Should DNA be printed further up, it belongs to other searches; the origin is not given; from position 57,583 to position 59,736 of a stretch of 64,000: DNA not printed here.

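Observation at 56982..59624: Stand-alone OLD-family ATPase/TOPRIM nuclease inserted as a single low-GC gene into the prs-DUF2007-secA gene string, followed by an unknown 244-aa protein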

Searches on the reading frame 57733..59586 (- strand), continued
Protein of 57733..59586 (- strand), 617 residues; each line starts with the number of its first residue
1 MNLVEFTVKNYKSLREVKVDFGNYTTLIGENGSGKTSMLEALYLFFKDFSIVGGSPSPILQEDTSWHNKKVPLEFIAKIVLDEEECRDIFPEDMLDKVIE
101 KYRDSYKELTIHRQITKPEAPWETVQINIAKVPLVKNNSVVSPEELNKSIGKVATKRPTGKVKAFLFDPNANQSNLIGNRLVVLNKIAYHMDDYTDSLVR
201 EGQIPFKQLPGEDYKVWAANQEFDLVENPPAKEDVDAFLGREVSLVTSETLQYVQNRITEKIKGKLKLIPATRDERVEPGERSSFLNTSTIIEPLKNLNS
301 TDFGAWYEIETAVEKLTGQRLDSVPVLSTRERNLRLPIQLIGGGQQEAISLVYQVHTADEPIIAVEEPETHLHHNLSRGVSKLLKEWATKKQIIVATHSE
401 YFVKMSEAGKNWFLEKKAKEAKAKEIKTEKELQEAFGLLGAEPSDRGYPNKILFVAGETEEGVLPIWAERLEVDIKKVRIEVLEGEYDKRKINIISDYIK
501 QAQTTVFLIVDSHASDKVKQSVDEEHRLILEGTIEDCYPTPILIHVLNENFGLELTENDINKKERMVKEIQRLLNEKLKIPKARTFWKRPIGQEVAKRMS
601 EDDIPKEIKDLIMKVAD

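Call 50: search_solved_structures(query=A1, max_evalue=0.001, show_alignments=4)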
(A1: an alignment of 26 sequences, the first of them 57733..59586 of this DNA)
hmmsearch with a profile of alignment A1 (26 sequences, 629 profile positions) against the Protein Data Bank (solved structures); distinct sequences matched with E-value up to 0.001: 68 (the best 60 are shown).
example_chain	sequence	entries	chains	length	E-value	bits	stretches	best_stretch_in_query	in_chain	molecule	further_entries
6p74_A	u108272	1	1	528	6.9e-26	94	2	332-520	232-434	Putative ATP-dependent endonuclease of the OLD family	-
8jq9_B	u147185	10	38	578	5.9e-17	64.5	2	361-473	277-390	Endonuclease GajA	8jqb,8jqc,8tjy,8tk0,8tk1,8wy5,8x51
8wy4_A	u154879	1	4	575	6e-17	64.5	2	360-473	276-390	Endonuclease GajA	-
8j4t_A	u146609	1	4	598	6.7e-17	64.3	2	361-473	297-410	Endonuclease GajA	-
8sm3_A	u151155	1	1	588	5.8e-16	61.3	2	361-473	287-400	Endonuclease GajA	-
8u7i_A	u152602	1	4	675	8.5e-16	60.7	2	361-473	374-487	Endonuclease GajA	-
9e8z_C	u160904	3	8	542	3.1e-15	58.8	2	282-432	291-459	Retron Ec83 probable ATPase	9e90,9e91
9o4a_A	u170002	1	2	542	3.2e-13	52.2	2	282-432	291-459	Retron Ec83 probable ATPase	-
1e69_A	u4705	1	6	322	1.3e-10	43.5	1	1-49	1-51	CHROMOSOME SEGREGATION SMC PROTEIN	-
8ux9_B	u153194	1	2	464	1.4e-10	43.5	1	343-408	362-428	AriA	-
8v45_A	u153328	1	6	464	1.4e-10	43.4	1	343-408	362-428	AriA antitoxin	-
9vkz_A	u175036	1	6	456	2.5e-10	42.6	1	366-410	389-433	Retron Ec78 probable ATPase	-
9vh1_D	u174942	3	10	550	4.2e-10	41.9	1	366-410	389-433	Retron Ec78 probable ATPase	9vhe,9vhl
9kjx_B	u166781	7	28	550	4.8e-10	41.7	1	367-410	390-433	AAA family ATPase | Retron I-A effector PtuA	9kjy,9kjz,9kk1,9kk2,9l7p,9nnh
9n69_A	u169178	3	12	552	5.4e-10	41.5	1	3-54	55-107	AAA family ATPase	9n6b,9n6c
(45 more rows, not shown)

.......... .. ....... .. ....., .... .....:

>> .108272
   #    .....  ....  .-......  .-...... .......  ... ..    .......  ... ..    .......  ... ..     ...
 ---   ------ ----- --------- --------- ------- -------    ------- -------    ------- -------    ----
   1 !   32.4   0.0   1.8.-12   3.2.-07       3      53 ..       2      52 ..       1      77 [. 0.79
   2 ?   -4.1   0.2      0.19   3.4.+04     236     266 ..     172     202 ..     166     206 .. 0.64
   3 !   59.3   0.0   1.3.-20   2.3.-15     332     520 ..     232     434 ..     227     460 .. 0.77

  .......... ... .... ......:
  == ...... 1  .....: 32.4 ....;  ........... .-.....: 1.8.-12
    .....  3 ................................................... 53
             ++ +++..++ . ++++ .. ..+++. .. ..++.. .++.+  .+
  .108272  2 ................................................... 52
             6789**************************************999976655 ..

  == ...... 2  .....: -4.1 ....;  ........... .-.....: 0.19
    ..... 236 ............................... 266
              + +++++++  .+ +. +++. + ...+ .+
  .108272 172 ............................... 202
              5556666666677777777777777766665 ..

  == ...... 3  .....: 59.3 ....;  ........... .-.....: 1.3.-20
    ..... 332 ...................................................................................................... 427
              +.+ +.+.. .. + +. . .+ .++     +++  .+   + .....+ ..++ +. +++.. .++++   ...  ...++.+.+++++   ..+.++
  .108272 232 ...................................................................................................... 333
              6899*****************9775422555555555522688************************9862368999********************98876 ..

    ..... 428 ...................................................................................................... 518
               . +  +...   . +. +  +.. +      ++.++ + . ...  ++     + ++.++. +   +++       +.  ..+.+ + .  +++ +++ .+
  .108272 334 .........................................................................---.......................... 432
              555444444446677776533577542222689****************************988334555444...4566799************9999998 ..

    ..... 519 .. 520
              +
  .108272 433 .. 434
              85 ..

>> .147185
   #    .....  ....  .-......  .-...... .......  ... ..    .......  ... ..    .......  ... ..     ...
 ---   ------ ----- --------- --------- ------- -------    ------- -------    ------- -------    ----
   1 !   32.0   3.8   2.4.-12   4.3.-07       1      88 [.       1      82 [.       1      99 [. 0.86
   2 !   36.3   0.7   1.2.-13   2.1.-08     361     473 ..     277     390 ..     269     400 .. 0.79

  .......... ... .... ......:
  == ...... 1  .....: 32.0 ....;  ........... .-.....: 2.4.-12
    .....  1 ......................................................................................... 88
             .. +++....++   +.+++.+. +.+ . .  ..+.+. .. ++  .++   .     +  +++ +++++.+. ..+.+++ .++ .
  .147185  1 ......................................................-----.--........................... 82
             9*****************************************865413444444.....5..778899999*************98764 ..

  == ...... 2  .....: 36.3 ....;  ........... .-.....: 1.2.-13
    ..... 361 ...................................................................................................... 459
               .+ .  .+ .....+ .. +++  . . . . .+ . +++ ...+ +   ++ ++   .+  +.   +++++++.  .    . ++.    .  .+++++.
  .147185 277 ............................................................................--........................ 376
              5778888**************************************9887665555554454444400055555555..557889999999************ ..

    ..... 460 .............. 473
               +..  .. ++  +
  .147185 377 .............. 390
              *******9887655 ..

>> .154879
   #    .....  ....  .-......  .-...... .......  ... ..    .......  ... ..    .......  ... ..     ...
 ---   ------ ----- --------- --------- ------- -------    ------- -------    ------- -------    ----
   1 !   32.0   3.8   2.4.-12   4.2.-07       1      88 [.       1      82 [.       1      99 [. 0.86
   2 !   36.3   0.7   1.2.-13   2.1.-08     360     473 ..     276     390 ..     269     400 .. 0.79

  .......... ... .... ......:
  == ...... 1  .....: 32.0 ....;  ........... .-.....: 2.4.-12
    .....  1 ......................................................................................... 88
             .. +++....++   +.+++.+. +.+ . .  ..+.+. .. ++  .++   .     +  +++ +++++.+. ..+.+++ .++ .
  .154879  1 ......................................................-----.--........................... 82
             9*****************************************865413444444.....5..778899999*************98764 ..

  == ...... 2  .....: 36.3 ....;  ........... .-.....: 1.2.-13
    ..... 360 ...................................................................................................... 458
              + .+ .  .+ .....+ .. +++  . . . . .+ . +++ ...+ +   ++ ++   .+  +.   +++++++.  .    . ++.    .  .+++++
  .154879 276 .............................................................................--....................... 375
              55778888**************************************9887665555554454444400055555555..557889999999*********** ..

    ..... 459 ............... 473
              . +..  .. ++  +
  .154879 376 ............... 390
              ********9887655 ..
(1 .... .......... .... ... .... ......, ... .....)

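Call 65: search_protein_families(library=pfam, proteins=[L091:2783-3004:+, L085:4784-5014:+, L081:7695-7916:-, L088:1484-1699:-], max_evalue=0.001)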
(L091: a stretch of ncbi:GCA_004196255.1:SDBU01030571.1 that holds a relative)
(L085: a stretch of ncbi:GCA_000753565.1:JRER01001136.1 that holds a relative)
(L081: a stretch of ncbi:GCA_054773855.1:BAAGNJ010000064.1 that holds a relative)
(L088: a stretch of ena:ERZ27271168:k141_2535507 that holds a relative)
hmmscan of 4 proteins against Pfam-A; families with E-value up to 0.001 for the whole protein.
L091:2783-3004:+ (73 aa): 0 families

L085:4784-5014:+ (76 aa): 0 families

L081:7695-7916:- (73 aa): 0 families

L088:1484-1699:- (71 aa): 0 families

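Call 67: search_dna_similar(query=window:57733-59586:-, collection=phages, mode=protein, max_rows=10)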
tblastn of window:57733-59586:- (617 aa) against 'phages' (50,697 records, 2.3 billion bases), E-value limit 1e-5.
No match.

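Call 68: search_dna_similar(query=window:57733-59586:-, collection=plasmids, mode=protein, max_rows=10)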
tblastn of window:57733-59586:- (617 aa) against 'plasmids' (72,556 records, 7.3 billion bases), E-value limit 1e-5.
Records with a match: 3; places in all: 3; records where one place covers at least 80% of the query: 0.
Best place of each record, by identity: <60% 3.
By first word of the organism name: Halorubrum 1; Halocatena 1; Natrinema 1.
By predicted mobility (MOB-suite, as given by PLSDB): non-mobilizable 3.
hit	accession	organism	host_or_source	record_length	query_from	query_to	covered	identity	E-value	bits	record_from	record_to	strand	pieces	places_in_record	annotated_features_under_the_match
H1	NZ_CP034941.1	Halorubrum ezzemoulense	Cell Culture,Hypersaline Lake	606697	341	615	45%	25.9%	3e-7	61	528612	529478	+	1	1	AAA family ATPase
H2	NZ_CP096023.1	Halocatena salina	cell culture,sediment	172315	6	149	23%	30.8%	2e-6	59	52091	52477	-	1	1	AAA family ATPase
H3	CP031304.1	Natrinema thermotolerans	Cell culture,Korean salt-fermented food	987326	6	149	23%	28.1%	5e-6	58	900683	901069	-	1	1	ATP-dependent endonuclease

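Call 69: find_related_loci(query=window:57733-59586:-, collection=viral_contigs, flank=5000)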
Query window:57733-59586:- (617 aa) in viral_contigs; peptide patterns used: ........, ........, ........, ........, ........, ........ (x = any residue, [..] = any of these).
7 stretches matched a pattern, but none encodes a relative of the query by tblastn (E <= 1e-3).

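Call 70: search_protein_representatives(protein=window:57733-59586:-)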
Query: 617 residues. Proteins with E-value up to 0.001 (for the whole library): 6271; up to 1e-10: 547; up to 1e-30: 123. The best 150 are listed.
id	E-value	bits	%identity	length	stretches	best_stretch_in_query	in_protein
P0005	1.1e-294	995.2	71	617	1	1-616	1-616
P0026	3.0e-135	468.8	63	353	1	1-345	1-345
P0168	3.9e-112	392.4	38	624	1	3-615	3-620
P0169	2.4e-95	336.9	36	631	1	2-612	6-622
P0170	2.9e-91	323.5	50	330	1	1-328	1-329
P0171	4.7e-89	316.2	35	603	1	20-603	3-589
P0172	3.0e-87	310.2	38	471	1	3-452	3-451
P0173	2.7e-85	303.8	38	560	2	231-616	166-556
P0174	8.8e-80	285.6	39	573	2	253-616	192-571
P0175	1.0e-78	282.1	34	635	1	4-615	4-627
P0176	2.4e-77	277.6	38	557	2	243-616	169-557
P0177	4.1e-76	273.5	39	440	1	6-442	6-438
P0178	7.8e-73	262.6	33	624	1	3-613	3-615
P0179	5.4e-71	256.6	36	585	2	257-616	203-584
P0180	2.9e-67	244.3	31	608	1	6-616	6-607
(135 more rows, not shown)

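Call 79: search_protein_families(library=phrogs, proteins=[window:57733-59586:-, L091:2783-3004:+], max_evalue=0.01)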
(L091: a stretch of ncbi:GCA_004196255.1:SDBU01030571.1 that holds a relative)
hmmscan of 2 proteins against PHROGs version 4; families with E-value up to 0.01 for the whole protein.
window:57733-59586:- (617 aa): 17 families
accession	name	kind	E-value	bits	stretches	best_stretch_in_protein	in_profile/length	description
phrog_4747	-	unknown function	3.2e-35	123.2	2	338-532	303-517/610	-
phrog_8323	-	unknown function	5.8e-14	52.5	2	4-71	52-122/623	-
phrog_9802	-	unknown function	8.8e-14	52.4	2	338-426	253-351/438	-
phrog_3940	-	unknown function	4.9e-11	43.1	1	5-117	7-112/537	-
phrog_7507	-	unknown function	9.5e-11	42.7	2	1-45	2-47/483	-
phrog_21420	-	unknown function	3.5e-10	40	2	336-404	501-571/654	-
phrog_1499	-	unknown function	6.6e-09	36.5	1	1-47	3-50/427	-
phrog_77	-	DNA, RNA and nucleotide metabolism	4.8e-07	29.7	1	1-46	296-345/967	SbcC-like subunit of palindrome specific endonuclease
phrog_293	-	moron, auxiliary metabolic gene and host takeover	1.2e-06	27.9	0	18-48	159-189/1058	ABC transporter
phrog_10445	-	unknown function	1.6e-05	25.3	1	2-45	4-49/296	-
phrog_8066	-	unknown function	3e-05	24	1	359-425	383-451/522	-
phrog_13167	-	unknown function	0.00014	21.9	1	352-405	332-384/477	-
phrog_5836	-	unknown function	0.00024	20.2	0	6-42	25-68/1071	-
phrog_25363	-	unknown function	0.00075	20.7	1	1-46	5-53/77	-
phrog_19212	-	unknown function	0.00098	18.8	1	1-49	1-52/550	-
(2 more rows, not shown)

L091:2783-3004:+ (73 aa): 0 families

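Call 80: find_related_loci(query=window:57733-59586:-, collection=metagenome_contigs, flank=6000)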
Query window:57733-59586:- (617 aa) in metagenome_contigs; peptide patterns used: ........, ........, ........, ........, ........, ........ (x = any residue, [..] = any of these).
118 stretches matched a pattern; 8 encode a relative of the query (tblastn E <= 1e-3); 8 distinct loci.
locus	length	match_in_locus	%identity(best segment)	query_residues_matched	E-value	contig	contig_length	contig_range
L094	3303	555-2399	73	1-616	0e+0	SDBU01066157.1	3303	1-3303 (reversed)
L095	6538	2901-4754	71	1-616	0e+0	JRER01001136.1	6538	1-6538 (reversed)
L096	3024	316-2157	67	1-617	0e+0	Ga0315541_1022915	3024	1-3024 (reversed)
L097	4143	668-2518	67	1-617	0e+0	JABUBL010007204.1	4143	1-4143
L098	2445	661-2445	66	1-598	0e+0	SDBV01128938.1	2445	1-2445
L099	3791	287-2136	73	1-617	0e+0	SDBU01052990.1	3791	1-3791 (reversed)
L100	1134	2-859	74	332-617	1e-153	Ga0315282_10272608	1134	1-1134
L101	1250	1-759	68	157-406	5e-121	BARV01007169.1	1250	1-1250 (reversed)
